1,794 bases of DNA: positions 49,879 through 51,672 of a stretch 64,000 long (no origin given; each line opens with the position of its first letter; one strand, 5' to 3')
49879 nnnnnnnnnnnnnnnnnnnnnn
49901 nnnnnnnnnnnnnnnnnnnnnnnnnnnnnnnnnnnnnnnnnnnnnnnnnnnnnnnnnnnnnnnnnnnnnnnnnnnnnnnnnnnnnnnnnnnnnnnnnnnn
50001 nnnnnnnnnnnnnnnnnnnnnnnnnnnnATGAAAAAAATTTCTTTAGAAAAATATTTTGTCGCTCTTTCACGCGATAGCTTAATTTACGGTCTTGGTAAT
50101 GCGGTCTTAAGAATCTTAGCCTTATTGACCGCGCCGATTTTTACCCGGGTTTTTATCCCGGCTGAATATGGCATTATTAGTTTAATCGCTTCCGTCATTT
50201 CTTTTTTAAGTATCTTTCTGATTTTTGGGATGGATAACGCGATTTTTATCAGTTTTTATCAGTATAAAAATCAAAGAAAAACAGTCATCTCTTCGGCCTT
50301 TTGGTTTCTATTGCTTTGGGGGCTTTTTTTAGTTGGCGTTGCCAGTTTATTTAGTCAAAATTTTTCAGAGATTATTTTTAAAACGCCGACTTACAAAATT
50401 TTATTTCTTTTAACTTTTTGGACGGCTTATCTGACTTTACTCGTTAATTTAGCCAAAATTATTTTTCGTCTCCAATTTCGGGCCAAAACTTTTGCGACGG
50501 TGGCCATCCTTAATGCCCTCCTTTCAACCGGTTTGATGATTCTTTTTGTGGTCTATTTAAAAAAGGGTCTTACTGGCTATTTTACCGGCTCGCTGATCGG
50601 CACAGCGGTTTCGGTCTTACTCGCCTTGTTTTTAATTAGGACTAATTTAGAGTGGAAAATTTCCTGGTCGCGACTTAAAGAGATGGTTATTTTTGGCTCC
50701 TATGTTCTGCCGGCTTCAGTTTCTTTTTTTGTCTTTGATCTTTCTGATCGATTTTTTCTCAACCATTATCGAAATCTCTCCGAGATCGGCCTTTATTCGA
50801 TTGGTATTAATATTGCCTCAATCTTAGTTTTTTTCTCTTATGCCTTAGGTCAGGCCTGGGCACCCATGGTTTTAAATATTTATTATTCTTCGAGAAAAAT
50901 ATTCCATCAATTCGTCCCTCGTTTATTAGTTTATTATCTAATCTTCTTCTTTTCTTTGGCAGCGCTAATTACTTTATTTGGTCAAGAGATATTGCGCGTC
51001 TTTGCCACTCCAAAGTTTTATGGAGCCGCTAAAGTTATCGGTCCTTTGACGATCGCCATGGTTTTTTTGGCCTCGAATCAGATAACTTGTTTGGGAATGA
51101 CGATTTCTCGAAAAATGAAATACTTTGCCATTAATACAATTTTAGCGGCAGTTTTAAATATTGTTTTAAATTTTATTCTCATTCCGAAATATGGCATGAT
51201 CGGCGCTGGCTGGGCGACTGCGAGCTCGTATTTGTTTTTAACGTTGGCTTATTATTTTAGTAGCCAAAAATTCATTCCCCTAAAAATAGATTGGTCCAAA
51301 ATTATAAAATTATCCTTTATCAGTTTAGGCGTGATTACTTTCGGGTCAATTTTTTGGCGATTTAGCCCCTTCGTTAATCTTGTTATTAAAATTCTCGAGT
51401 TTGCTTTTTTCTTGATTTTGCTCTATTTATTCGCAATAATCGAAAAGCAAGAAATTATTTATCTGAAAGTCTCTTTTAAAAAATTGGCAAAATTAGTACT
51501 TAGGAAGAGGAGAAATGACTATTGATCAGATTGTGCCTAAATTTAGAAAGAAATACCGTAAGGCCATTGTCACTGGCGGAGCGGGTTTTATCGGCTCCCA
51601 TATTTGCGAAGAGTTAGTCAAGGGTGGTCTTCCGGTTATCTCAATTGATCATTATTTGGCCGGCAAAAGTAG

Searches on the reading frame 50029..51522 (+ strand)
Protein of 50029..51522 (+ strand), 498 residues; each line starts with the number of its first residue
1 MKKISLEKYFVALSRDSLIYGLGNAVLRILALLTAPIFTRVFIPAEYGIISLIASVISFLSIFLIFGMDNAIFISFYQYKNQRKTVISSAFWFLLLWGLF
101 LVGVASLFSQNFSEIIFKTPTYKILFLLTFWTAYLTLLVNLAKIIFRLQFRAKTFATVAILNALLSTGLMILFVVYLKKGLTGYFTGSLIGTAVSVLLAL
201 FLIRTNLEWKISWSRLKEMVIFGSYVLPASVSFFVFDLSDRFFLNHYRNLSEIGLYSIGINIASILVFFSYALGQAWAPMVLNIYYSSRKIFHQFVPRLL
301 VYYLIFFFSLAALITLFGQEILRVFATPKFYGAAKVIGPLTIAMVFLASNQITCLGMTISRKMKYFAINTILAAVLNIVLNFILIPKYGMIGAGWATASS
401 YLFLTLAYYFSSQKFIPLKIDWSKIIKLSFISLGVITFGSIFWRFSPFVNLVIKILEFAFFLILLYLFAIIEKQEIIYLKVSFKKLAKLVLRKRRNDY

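Call 94: search_protein_families(library=pfam, proteins=[window:50029-51522:+], max_evalue=0.00001)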
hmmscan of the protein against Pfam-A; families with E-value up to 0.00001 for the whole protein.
window:50029-51522:+ (498 aa): 2 families
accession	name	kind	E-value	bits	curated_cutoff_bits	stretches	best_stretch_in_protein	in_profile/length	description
PF13440.11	Polysacc_synt_3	-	1.9e-18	67.2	23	1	37-267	1-225/293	Polysaccharide biosynthesis protein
PF01943.22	Polysacc_synt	-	6.8e-13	49.1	28.2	1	15-281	3-270/274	Polysaccharide biosynthesis protein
